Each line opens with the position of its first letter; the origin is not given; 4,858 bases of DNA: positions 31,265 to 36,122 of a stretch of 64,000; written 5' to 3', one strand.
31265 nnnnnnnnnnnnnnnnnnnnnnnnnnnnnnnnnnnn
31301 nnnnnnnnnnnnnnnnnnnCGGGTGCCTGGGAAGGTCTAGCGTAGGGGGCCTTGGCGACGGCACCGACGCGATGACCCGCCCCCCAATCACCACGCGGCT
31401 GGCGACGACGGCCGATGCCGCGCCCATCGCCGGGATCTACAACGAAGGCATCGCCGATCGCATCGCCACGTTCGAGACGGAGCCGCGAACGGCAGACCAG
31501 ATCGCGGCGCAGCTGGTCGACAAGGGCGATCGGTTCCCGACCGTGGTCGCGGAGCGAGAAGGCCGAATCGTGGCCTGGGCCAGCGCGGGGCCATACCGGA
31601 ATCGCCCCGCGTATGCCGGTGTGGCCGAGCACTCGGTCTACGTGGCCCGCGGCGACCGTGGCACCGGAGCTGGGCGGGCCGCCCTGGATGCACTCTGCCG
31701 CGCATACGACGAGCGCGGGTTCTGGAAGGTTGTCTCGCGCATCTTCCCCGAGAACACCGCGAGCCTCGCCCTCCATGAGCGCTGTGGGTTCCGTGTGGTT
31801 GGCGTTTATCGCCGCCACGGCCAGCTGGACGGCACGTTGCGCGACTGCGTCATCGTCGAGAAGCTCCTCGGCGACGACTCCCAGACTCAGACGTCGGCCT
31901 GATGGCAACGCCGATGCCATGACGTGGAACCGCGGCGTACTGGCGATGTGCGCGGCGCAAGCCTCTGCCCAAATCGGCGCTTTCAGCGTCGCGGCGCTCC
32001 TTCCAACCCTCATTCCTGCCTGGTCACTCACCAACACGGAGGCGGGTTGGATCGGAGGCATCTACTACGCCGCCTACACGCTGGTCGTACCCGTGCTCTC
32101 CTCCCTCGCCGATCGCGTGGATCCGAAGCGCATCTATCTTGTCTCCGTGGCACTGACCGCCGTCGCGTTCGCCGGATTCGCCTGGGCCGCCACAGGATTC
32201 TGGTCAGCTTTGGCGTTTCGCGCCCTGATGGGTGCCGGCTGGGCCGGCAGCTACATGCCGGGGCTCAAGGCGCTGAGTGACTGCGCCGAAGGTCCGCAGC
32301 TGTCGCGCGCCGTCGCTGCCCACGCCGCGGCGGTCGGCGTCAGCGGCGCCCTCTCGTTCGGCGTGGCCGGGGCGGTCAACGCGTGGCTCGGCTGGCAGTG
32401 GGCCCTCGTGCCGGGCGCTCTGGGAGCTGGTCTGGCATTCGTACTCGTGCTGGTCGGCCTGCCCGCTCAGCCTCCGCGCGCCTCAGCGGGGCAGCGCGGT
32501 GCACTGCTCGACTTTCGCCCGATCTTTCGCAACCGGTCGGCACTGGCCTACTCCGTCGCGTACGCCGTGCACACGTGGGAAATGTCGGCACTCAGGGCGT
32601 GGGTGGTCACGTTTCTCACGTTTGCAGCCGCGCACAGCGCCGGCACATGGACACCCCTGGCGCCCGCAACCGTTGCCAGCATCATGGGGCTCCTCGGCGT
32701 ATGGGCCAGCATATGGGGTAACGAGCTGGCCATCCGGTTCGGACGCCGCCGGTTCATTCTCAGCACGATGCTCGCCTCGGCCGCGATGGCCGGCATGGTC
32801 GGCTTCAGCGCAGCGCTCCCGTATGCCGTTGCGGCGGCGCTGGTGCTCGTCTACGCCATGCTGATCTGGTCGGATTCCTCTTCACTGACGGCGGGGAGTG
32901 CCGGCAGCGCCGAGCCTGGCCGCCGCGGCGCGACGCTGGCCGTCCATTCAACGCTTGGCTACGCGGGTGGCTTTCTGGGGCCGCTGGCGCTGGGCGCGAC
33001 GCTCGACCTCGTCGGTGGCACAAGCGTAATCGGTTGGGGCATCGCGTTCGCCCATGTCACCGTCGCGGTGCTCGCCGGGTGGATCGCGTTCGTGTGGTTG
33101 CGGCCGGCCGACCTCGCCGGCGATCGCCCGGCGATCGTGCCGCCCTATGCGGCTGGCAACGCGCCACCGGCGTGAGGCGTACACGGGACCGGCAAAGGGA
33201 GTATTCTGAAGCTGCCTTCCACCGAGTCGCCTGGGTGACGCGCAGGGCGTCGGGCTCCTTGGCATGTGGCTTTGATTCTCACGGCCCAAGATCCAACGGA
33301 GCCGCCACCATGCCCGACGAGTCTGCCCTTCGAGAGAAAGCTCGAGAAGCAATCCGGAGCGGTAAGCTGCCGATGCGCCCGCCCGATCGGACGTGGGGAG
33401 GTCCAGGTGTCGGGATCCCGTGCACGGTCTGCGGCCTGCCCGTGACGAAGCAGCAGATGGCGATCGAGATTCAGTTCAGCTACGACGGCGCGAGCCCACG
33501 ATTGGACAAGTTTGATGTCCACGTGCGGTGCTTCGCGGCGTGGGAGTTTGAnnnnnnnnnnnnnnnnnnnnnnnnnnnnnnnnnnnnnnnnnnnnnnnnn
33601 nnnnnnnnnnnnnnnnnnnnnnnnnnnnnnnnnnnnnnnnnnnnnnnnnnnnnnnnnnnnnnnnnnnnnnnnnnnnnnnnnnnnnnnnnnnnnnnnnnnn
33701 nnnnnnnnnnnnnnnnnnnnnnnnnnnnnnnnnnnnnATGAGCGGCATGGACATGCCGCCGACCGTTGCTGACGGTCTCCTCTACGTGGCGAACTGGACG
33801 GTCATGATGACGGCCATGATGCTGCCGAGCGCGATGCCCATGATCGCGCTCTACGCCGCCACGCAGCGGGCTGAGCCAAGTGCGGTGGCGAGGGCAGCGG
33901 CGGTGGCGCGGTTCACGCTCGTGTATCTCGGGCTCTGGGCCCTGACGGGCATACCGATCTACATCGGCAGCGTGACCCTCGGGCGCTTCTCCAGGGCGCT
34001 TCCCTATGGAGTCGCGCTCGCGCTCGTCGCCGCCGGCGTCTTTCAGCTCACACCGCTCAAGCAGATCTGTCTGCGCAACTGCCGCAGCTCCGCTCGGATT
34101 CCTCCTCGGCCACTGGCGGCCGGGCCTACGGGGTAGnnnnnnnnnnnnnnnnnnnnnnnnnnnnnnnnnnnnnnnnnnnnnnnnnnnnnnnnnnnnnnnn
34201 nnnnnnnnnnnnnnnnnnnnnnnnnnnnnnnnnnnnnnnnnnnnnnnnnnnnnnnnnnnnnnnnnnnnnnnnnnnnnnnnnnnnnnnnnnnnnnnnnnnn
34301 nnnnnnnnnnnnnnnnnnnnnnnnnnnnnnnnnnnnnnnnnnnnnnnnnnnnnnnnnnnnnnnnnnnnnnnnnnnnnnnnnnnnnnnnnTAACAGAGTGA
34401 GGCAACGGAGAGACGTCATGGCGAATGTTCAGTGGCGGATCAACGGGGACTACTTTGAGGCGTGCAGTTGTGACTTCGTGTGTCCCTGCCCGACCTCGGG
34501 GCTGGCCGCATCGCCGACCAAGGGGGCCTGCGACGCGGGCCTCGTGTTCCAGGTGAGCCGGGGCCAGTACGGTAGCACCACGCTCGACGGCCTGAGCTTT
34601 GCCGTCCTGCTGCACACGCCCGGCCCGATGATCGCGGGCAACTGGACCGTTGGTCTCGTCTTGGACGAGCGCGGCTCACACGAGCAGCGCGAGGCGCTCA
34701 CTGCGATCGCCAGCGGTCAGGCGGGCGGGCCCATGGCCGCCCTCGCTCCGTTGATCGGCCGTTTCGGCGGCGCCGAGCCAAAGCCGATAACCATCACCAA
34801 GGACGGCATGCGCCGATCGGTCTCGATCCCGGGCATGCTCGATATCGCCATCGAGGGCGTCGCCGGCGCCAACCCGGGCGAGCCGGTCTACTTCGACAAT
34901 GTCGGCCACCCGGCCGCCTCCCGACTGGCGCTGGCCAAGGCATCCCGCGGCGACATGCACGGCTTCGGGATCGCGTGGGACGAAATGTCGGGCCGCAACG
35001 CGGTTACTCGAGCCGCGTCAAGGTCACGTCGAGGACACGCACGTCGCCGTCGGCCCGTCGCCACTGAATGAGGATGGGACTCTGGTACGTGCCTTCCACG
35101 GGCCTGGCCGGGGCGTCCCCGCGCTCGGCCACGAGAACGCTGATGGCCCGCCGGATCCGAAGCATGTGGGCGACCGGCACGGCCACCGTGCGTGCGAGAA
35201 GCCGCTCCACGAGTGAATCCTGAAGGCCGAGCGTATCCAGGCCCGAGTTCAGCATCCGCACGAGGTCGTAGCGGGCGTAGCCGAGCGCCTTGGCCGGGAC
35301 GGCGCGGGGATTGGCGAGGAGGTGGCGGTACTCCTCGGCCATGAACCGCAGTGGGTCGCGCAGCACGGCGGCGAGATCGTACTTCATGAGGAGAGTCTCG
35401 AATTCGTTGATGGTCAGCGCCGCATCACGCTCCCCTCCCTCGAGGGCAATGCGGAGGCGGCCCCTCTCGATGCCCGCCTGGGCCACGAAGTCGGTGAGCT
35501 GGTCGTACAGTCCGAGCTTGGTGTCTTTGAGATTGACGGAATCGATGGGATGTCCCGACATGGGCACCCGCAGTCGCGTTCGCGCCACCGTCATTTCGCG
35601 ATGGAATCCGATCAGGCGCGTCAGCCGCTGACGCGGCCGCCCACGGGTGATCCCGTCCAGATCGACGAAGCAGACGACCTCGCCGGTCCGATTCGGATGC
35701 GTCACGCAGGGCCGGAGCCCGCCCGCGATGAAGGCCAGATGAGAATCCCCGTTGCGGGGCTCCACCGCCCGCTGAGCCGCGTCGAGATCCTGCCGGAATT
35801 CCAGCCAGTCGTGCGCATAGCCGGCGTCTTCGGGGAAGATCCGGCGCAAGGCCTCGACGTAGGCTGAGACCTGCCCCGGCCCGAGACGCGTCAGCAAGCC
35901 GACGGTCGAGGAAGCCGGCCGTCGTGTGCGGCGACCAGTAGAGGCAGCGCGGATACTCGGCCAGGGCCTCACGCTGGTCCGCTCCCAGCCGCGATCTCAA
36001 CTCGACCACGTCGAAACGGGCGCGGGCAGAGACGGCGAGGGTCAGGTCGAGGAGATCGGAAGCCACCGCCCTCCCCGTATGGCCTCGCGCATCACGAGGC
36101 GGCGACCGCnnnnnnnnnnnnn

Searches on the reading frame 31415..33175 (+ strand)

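Call 35: search_protein_families(library=pfam, proteins=[window:31415-33175:+], max_evalue=0.001)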
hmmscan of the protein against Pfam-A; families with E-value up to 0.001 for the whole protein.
window:31415-33175:+ (586 aa): 1 family
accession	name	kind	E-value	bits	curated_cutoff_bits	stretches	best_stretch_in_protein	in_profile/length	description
PF07690.21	MFS_1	-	1.7e-25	90.1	33.4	1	179-415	2-227/347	Major Facilitator Superfamily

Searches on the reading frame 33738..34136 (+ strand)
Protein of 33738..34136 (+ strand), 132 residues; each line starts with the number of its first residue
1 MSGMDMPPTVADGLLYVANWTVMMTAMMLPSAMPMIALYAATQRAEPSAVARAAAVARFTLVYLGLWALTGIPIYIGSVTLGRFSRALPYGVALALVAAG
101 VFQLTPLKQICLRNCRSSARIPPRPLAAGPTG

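Call 35: search_protein_families(library=pfam, proteins=[window:33738-34136:+], max_evalue=0.001)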
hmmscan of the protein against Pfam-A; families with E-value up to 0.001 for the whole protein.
window:33738-34136:+ (132 aa): 1 family
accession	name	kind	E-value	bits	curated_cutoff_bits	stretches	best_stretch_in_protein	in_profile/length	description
PF09948.15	PpoB2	-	1.5e-23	84.1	28.7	1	17-119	1-107/188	Copper chaperone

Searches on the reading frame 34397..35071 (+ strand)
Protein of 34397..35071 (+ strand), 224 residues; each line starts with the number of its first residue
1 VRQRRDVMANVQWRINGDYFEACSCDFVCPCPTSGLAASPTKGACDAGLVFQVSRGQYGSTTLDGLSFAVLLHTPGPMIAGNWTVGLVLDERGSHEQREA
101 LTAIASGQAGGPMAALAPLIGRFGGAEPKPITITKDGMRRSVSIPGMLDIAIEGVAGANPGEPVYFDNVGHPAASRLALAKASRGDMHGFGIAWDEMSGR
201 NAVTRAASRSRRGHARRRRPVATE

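Call 35: search_protein_families(library=pfam, proteins=[window:34397-35071:+], max_evalue=0.001)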
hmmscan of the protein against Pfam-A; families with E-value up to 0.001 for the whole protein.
window:34397-35071:+ (224 aa): 1 family
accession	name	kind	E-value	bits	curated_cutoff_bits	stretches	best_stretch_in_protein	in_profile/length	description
PF07040.16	DUF1326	-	5.3e-50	170.4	25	1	21-196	1-173/177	Protein of unknown function (DUF1326)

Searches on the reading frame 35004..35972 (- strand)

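Call 4: search_protein_families(library=pfam, proteins=[window:35004-35972:-], max_evalue=0.01)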
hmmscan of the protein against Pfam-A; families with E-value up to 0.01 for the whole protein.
window:35004-35972:- (322 aa): 1 family
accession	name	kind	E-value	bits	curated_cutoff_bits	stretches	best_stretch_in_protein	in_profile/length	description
PF01894.22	UPF0047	-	0.0025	18.4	27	0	157-222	4-66/117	Uncharacterised protein family UPF0047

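Call 5: search_protein_families(library=ncbifam, proteins=[window:35004-35972:-], max_evalue=0.01)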
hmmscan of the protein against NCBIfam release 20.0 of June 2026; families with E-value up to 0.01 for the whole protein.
window:35004-35972:- (322 aa): 0 families
